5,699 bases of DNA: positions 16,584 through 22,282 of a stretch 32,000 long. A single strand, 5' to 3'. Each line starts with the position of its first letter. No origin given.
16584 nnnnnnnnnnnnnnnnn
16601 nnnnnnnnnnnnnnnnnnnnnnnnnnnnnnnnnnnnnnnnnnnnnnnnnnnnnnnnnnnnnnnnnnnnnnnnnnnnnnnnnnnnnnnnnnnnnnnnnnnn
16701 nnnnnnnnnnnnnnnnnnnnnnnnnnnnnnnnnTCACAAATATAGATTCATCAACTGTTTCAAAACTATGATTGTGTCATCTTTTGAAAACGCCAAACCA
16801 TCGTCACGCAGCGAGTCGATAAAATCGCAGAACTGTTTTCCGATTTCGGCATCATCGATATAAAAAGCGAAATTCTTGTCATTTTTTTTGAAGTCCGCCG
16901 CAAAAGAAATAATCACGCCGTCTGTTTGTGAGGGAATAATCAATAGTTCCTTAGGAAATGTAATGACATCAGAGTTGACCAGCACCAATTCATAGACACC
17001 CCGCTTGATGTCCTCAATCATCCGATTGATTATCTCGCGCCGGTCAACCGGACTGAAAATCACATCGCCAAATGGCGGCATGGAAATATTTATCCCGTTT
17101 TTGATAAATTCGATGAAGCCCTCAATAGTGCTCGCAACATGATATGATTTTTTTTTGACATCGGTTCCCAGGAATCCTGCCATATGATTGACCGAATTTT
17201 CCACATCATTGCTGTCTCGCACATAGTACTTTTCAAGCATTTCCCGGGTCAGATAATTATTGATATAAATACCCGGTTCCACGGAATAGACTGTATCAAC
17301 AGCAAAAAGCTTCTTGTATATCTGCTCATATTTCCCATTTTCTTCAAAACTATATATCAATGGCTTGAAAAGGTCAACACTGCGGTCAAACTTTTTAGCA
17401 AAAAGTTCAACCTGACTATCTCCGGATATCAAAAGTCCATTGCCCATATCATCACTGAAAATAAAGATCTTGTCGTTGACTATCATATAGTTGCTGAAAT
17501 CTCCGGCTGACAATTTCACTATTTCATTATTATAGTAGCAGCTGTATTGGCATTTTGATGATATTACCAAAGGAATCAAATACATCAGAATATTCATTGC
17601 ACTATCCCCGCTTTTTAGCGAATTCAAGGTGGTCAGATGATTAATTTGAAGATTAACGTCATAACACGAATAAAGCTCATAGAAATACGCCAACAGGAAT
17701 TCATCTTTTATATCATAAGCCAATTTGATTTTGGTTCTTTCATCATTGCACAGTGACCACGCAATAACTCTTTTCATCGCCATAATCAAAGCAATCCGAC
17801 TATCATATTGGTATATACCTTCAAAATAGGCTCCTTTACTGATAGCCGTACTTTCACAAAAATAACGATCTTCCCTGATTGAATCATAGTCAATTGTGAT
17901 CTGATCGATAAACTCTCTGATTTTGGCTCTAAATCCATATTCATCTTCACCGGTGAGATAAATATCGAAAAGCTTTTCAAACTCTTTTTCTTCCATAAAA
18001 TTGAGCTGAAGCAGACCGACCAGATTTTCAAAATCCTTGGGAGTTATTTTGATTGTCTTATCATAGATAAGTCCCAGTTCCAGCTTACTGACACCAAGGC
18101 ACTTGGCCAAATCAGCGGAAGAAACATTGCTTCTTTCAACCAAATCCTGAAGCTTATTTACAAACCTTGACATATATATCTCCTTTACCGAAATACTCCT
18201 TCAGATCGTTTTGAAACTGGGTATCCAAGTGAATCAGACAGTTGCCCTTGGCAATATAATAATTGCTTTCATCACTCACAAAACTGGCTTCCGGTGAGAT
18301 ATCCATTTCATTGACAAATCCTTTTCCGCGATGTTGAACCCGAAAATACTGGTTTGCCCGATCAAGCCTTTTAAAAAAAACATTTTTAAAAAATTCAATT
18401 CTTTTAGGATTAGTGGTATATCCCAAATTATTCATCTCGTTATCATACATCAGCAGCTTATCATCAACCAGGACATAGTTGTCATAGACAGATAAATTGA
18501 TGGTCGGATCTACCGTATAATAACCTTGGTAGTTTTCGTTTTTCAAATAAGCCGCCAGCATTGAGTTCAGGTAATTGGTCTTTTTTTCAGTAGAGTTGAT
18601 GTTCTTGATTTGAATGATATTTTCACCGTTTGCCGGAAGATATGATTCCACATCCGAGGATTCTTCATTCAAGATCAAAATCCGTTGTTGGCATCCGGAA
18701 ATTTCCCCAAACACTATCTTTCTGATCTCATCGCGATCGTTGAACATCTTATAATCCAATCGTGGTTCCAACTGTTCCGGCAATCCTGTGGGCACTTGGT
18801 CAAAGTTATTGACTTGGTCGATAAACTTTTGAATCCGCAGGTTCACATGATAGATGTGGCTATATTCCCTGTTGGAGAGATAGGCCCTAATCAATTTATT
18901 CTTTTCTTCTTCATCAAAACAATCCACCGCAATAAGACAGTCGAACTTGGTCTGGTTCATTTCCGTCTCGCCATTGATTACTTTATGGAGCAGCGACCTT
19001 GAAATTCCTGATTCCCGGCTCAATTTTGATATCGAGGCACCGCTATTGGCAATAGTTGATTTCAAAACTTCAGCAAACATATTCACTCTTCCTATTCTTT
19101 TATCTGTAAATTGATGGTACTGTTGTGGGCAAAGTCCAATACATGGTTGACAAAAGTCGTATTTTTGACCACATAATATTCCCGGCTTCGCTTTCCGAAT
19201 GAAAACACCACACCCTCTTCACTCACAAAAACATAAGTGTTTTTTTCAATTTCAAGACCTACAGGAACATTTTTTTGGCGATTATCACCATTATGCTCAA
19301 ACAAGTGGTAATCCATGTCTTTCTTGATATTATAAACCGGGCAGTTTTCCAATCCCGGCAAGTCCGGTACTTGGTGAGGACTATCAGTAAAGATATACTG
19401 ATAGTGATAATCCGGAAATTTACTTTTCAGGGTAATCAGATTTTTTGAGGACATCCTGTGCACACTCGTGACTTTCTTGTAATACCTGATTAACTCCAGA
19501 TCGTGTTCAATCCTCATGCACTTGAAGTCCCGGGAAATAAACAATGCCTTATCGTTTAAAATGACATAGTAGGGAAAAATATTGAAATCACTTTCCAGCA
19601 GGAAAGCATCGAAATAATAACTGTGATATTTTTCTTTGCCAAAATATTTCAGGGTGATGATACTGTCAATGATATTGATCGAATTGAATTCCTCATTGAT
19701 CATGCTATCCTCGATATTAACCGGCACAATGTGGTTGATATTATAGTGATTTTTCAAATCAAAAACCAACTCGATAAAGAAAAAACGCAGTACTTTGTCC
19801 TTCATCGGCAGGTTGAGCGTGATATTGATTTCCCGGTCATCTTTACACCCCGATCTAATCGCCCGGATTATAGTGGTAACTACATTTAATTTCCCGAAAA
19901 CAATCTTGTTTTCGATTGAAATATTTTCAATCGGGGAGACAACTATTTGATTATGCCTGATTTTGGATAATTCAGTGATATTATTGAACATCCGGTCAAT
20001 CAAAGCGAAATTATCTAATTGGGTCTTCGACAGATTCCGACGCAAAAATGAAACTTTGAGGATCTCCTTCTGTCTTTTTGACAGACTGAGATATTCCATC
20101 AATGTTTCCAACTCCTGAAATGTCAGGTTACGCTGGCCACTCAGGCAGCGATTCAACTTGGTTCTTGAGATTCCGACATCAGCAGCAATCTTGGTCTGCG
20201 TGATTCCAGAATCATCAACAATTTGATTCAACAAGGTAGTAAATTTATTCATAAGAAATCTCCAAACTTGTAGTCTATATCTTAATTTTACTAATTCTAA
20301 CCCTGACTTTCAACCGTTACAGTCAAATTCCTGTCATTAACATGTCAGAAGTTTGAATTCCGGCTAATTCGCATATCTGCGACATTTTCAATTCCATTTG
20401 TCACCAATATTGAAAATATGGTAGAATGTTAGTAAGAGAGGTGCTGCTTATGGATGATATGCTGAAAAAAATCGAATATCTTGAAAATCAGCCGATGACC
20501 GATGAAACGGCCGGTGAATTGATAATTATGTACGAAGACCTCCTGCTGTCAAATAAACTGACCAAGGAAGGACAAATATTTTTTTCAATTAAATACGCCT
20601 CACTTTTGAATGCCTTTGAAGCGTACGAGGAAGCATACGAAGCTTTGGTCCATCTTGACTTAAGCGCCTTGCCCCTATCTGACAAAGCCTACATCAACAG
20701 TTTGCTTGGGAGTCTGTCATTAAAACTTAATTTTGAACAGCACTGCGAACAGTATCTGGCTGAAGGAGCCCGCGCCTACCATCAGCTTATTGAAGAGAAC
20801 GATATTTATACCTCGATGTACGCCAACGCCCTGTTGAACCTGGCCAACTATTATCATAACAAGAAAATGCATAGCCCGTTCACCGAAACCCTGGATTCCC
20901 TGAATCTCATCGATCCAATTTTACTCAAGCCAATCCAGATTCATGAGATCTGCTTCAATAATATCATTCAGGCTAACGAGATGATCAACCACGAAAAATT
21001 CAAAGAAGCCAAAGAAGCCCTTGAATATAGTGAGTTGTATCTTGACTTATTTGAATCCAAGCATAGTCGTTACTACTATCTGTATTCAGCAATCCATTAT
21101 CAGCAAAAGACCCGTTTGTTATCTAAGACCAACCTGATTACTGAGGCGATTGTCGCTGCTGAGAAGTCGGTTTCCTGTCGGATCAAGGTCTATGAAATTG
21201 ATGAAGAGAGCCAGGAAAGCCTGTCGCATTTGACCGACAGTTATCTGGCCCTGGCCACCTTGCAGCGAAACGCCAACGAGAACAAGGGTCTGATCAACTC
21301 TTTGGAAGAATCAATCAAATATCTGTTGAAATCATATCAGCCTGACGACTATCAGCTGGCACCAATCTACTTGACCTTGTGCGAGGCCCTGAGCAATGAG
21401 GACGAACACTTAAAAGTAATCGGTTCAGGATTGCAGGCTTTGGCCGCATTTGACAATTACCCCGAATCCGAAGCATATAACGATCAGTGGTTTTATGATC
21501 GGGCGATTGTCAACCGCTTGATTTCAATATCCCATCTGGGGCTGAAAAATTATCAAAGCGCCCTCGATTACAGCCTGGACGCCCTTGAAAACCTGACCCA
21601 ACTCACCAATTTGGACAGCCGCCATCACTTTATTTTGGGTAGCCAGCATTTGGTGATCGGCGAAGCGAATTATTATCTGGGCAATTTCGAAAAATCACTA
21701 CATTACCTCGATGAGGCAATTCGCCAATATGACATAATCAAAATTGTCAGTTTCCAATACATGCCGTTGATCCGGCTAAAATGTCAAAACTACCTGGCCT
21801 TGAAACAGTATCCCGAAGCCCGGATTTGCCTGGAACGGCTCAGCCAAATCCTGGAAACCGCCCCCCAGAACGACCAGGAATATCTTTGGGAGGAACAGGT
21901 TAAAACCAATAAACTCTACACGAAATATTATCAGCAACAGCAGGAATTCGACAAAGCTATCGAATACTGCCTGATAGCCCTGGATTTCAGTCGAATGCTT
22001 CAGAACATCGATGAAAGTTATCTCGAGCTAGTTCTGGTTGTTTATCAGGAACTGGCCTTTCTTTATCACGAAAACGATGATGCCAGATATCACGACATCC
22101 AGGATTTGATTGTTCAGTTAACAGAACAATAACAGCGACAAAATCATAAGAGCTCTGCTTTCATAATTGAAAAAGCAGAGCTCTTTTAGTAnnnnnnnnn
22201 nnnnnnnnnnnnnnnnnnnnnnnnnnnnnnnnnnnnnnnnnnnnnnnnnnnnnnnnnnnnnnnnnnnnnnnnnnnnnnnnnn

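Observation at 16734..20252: Operon of three translationally coupled, mutually paralogous XRE-HTH proteins with large unassigned C-terminal domains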

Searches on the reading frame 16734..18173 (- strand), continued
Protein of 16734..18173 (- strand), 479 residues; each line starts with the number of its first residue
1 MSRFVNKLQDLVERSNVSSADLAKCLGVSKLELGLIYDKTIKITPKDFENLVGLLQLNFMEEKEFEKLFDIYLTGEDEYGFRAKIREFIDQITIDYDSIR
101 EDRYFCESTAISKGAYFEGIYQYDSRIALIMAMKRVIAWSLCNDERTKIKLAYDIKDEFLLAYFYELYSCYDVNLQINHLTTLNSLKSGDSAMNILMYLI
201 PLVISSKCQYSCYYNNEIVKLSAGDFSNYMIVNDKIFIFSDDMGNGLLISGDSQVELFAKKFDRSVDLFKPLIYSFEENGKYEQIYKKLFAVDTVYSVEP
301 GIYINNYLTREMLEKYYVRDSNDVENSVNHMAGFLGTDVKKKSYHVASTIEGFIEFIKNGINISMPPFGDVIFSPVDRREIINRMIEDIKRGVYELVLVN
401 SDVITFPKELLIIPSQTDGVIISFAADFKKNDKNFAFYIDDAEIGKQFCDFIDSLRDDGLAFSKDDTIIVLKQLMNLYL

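Call 88: search_dna_similar(query=P0013, collection=phages, mode=protein, max_evalue=0.001, max_rows=10)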
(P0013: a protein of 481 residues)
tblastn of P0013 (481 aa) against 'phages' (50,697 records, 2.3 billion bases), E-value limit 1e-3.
No match.

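Call 98: find_encoding_contigs(protein=P0103, flank=7000, max_places=2)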
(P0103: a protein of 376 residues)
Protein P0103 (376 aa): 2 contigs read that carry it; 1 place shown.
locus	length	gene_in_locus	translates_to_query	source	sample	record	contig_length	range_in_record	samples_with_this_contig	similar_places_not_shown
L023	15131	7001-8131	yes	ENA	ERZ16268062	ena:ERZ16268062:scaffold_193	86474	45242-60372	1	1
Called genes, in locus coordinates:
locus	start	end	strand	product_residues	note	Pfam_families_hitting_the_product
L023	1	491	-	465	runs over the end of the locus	PF01225:Mur_ligase, PF08245:Mur_ligase_M, PF02875:Mur_ligase_C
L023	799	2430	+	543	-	PF02690:Na_Pi_cotrans, PF01895:PhoU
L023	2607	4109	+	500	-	PF04932:Wzy_C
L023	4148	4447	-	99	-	-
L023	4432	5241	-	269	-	PF00768:Peptidase_S11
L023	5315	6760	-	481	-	-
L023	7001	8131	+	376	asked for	-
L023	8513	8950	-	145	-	PF04892:VanZ-LLP1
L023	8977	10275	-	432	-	PF00392:GntR, PF00155:Aminotran_1_2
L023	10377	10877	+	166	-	PF07155:ECF-ribofla_trS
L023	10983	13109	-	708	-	PF13089:PP_kinase_N, PF02503:PP_kinase, PF17941:PP_kinase_C_1, PF13091:PLDc_2 (weak), PF13090:PP_kinase_C, PF13091:PLDc_2 (weak)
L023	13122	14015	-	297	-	PF02541:Ppx-GppA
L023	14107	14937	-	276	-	PF08543:Phos_pyr_kin, PF00294:PfkB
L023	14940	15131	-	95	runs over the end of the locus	-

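Call 99: find_encoding_contigs(protein=P0145, flank=7000, max_places=2)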
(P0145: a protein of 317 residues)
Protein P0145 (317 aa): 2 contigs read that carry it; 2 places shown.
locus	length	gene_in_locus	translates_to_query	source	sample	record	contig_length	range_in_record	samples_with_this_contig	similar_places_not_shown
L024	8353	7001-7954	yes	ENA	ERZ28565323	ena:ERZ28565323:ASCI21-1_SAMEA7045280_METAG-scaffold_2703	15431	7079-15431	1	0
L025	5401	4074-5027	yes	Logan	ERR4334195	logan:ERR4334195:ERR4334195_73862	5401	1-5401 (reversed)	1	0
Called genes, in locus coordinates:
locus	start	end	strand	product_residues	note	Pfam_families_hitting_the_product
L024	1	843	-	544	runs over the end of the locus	PF00012:HSP70, PF06723:MreB_Mbl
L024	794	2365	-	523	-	PF02368:Big_2 (faint)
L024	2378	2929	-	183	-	-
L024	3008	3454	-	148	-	-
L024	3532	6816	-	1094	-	PF01935:DUF87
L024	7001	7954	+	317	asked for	-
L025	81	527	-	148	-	-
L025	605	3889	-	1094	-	PF01935:DUF87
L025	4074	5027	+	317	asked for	-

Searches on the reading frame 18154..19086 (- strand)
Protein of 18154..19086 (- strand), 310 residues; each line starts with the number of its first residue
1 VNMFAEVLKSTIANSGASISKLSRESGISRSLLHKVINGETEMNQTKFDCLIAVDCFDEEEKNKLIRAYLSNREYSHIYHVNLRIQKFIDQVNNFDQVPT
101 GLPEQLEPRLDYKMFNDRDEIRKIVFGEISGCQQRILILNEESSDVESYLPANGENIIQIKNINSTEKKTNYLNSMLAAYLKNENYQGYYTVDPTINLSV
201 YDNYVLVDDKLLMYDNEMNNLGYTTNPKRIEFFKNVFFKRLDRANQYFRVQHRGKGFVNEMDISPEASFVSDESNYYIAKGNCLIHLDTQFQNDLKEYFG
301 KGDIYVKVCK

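Call 3: search_protein_families(library=pfam, proteins=[window:18154-19086:-], max_evalue=1)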
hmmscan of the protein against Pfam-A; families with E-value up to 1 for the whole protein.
window:18154-19086:- (310 aa): 5 families
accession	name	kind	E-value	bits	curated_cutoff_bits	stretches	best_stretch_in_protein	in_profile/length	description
PF12306.14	PixA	-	0.03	15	21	1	166-197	133-164/165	Inclusion body protein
PF13443.12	HTH_26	-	0.033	14.9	22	1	8-41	2-35/63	Cro/C1-type HTH DNA-binding domain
PF05813.17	Orthopox_F7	-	0.06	13.9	25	1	87-147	11-63/80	Orthopoxvirus F7 protein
PF13412.12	HTH_24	-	0.086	12.9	21.9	1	7-36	8-37/48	Winged helix-turn-helix DNA-binding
PF01381.28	HTH_3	-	0.2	12.2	23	1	18-42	11-35/55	Helix-turn-helix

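Call 4: search_protein_families(library=ncbifam, proteins=[window:18154-19086:-], max_evalue=1)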
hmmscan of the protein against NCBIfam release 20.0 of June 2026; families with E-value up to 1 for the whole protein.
window:18154-19086:- (310 aa): 2 families
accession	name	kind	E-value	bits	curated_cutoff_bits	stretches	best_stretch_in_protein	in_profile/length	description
NF038310.1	lysogeny_AimR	equivalog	4.4e-05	22.7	70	1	8-72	1-65/365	AimR family lysis-lysogeny pheromone receptor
TIGR04111.1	BcepMu_gp16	hypoth_equivalog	0.0026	17.6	34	1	6-41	3-38/55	phage-associated protein, BcepMu gp16 family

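Call 9: search_protein_families(library=padloc, proteins=[window:18154-19086:-], max_evalue=1)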
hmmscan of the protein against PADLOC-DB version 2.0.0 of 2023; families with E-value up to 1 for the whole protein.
window:18154-19086:- (310 aa): 0 families

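Call 10: search_protein_families(library=phrogs, proteins=[window:18154-19086:-], max_evalue=1)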
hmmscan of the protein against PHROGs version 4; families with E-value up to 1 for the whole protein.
window:18154-19086:- (310 aa): 9 families
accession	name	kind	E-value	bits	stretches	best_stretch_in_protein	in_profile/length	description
phrog_925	-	DNA, RNA and nucleotide metabolism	0.00032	21.4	1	2-43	3-44/67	HTH DNA binding protein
phrog_3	-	transcription regulation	0.0061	17.4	1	1-177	86-242/430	transcriptional repressor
phrog_4583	-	transcription regulation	0.014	16.4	1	5-45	12-52/81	transcriptional repressor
phrog_2439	-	transcription regulation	0.05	13.5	1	5-45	9-49/367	transcriptional regulator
phrog_296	-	integration and excision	0.11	12.1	1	2-60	226-270/626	DNA transposition protein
phrog_6223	-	transcription regulation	0.16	13.1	1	4-42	7-43/73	transcriptional repressor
phrog_3557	-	transcription regulation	0.18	13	1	4-43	14-52/142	transcriptional regulator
phrog_1013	-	integration and excision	0.33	12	1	15-64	29-85/133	transposase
phrog_9425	-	transcription regulation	0.34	11.7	1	6-41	10-45/72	transcriptional repressor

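Call 15: find_homologous_proteins(query=window:18154-19086:-)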
Query window:18154-19086:- (310 aa): 1 proteins with E <= 0.001 among 500 candidates.
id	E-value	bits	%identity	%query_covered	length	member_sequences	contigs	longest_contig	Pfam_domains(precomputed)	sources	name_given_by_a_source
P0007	1.4e-201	687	100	99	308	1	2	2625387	-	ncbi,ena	-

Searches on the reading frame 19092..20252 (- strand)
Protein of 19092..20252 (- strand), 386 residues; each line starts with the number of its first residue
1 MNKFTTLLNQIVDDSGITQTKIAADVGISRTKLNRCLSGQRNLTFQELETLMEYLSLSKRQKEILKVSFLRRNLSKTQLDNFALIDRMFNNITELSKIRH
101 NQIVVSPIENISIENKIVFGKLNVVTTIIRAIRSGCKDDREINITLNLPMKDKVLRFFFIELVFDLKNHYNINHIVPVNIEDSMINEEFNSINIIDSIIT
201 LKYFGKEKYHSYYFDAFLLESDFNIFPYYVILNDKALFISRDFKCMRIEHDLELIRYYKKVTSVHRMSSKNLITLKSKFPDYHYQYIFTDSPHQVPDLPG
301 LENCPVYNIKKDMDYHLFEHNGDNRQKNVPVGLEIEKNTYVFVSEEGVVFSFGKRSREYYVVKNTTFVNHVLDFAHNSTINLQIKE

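Call 3: search_protein_families(library=pfam, proteins=[window:19092-20252:-], max_evalue=1)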
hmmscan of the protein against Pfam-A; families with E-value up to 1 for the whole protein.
window:19092-20252:- (386 aa): 5 families
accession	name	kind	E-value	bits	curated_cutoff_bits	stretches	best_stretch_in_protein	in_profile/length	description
PF13560.12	HTH_31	-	4.9e-06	27.2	27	1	13-58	11-57/64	Helix-turn-helix domain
PF13443.12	HTH_26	-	1.1e-05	26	22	1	8-57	2-52/63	Cro/C1-type HTH DNA-binding domain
PF13412.12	HTH_24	-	5.6e-05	23.1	21.9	1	7-37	8-38/48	Winged helix-turn-helix DNA-binding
PF01381.28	HTH_3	-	0.00019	21.8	23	1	15-58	8-51/55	Helix-turn-helix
PF12844.13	HTH_19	-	0.00096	19.5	30.2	1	14-58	10-54/64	Helix-turn-helix domain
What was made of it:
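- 19092..20252 (-): Gene A, 386 aa. It has a canonical XRE-HTH, a helical linker and a complete PLD-like domain 1. Domain 2 is reduced to a C-terminal remnant of about 80 aa. Pfam HTH_31 and HTH_26 hits pass their cut-offs (call 3).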

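Call 4: search_protein_families(library=ncbifam, proteins=[window:19092-20252:-], max_evalue=1)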
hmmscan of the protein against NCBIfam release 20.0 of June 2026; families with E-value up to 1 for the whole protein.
window:19092-20252:- (386 aa): 7 families
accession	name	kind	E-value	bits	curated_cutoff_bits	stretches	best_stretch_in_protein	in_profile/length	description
NF038310.1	lysogeny_AimR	equivalog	1.5e-06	27.5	70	1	8-64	1-59/365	AimR family lysis-lysogeny pheromone receptor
TIGR02607.1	antidote_HigA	equivalog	0.0018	18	47.7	1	7-45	11-49/81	HigA family addiction module antitoxin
NF002773.0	PRK02866.1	subfamily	0.0087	16.1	150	1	6-77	8-79/147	cyanase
NF041951.1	phage_RstR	subfamily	0.017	15.4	80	1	4-58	3-57/108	RstR family transcriptional repressor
TIGR02684.1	dnstrm_HI1420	hypoth_equivalog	0.034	14.4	53.7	1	13-57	42-84/89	addiction module antidote protein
NF049845.1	Xre_ParS_antitoxin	subfamily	0.037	14.1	90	1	7-65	6-64/112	type II RES/Xre toxin-antitoxin system antitoxin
NF049968.1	QhpR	equivalog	0.047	12.8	250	1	9-48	195-233/284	AraC-like transcriptional regulator QhpR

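Call 9: search_protein_families(library=padloc, proteins=[window:19092-20252:-], max_evalue=1)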
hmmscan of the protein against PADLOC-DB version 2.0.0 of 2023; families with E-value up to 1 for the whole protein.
window:19092-20252:- (386 aa): 4 families
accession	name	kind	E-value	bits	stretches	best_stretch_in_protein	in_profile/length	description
PDLC04775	PDC-M69A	-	0.00013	20.4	1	9-92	13-104/113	-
PDLC04760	PDC-M64C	-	0.00083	17.7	1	8-55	31-78/93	-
PDLC03665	Control_protein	-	0.0041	15.3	1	7-58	12-64/77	control protein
PDLC03668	Control_protein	-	0.0066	15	1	4-58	9-63/79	control protein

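Call 10: search_protein_families(library=phrogs, proteins=[window:19092-20252:-], max_evalue=1)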
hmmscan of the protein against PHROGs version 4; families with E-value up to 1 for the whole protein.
window:19092-20252:- (386 aa): 24 families
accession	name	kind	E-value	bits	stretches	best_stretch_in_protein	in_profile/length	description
phrog_2967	-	transcription regulation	5.2e-07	30.4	1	1-61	8-68/225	transcriptional regulator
phrog_1728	-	transcription regulation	8.7e-07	29.2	1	1-66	1-67/380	transcriptional regulator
phrog_2439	-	transcription regulation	3.1e-05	24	1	7-59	11-63/367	transcriptional regulator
phrog_4583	-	transcription regulation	8e-05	23.6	1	14-51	21-58/81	transcriptional repressor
phrog_8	-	transcription regulation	9.4e-05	23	1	1-75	74-172/346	transcriptional regulator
phrog_4779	-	transcription regulation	0.00016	23.1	1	8-65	7-66/98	transcriptional regulator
phrog_4268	-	transcription regulation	0.00049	21.3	1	5-57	37-87/96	transcriptional repressor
phrog_1373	-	transcription regulation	0.0023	19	1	13-52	73-112/166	transcriptional regulator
phrog_1381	-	moron, auxiliary metabolic gene and host takeover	0.0038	17.6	1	7-56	17-66/264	plasmid antitoxin with HTH domain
phrog_6831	-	transcription regulation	0.0063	17.5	1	14-42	16-44/68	transcriptional regulator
phrog_1124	-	transcription regulation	0.0065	17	1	1-54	2-58/177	transcriptional regulator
phrog_296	-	integration and excision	0.012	15.3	1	4-55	228-280/626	DNA transposition protein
phrog_9908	-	DNA, RNA and nucleotide metabolism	0.024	14.8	1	7-62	17-74/282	DNA binding protein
phrog_3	-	transcription regulation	0.025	15.3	1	2-71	87-152/430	transcriptional repressor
phrog_1529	-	unknown function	0.028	15.5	1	12-120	15-115/209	-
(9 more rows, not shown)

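Call 14: find_homologous_proteins(query=window:19092-20252:-)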
Query window:19092-20252:- (386 aa): 3 proteins with E <= 0.001 among 2326 candidates.
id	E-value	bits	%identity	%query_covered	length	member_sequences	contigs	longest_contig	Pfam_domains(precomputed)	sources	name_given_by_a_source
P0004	1.7e-251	852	100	100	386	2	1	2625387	PF13560.13,PF13443.13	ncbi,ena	-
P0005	2.7e-215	732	85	100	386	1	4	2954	PF13560.13,PF13443.13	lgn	-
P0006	4.6e-83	297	39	97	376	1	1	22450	PF12844.14,PF13560.13,PF13443.13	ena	-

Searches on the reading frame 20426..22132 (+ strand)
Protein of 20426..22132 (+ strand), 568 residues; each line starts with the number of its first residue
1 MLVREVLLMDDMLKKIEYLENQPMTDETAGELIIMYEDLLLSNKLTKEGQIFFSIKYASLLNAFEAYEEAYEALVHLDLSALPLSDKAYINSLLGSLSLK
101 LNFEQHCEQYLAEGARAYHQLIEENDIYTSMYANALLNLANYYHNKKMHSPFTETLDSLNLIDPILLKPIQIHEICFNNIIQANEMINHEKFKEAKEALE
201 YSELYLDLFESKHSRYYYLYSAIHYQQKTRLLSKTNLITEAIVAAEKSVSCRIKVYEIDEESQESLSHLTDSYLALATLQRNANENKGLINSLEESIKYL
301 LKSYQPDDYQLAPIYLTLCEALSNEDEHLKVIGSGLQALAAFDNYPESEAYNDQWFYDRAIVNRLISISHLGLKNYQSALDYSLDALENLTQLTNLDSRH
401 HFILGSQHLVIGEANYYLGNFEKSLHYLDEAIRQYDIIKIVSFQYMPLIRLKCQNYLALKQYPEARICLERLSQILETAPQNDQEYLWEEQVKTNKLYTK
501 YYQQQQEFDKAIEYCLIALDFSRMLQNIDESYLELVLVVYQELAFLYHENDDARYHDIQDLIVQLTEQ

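Call 3: search_protein_families(library=pfam, proteins=[window:20426-22132:+], max_evalue=1)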
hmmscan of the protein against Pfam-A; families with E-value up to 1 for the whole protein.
window:20426-22132:+ (568 aa): 5 families
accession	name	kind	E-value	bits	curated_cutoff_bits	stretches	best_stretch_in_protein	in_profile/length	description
PF04348.19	LppC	-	0.00022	20.4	28.8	1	42-89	52-99/563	LppC putative lipoprotein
PF17874.7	TPR_MalT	-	0.015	15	45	1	393-538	28-167/336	MalT-like TPR region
PF07719.23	TPR_2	-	0.057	14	27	1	411-434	7-30/34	Tetratricopeptide repeat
PF13432.12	TPR_16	-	0.12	13.3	32.7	0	411-435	3-27/65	Tetratricopeptide repeat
PF13424.12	TPR_12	-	0.16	12.6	30.1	1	360-435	3-75/77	Tetratricopeptide repeat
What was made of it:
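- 20450..22132 (+): Gene T, a divergently transcribed TPR-like protein of about 560 aa with no HTH. The mechanical ORF begins at 20426, but M9 at 20450 fits the orthologues and the promoter. TPR hits are faint (call 3).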

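Call 4: search_protein_families(library=ncbifam, proteins=[window:20426-22132:+], max_evalue=1)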
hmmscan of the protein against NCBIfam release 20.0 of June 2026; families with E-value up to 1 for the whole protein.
window:20426-22132:+ (568 aa): 0 families

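Call 9: search_protein_families(library=padloc, proteins=[window:20426-22132:+], max_evalue=1)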
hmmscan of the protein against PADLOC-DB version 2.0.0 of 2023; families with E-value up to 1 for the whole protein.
window:20426-22132:+ (568 aa): 0 families

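Call 10: search_protein_families(library=phrogs, proteins=[window:20426-22132:+], max_evalue=1)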
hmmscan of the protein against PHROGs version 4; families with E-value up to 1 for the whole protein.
window:20426-22132:+ (568 aa): 1 family
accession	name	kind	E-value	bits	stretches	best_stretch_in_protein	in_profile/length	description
phrog_8402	-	unknown function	0.35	12.4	0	189-217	28-56/68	-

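Call 62: search_solved_structures(query=window:20426-22132:+, max_evalue=1)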
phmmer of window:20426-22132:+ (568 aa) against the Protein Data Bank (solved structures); distinct sequences matched with E-value up to 1: 0.
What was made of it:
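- T matches no Rap, NprR or PlcR model and no PDB sequence (calls 3, 4, 62).
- Tried and rejected: T had no PDB hit (call 62).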

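Call 86: search_dna_similar(query=window:20450-22132:+, collection=plasmids, mode=protein, max_evalue=0.001, max_rows=10)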
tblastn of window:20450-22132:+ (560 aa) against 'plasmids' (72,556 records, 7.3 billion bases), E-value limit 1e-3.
No match.
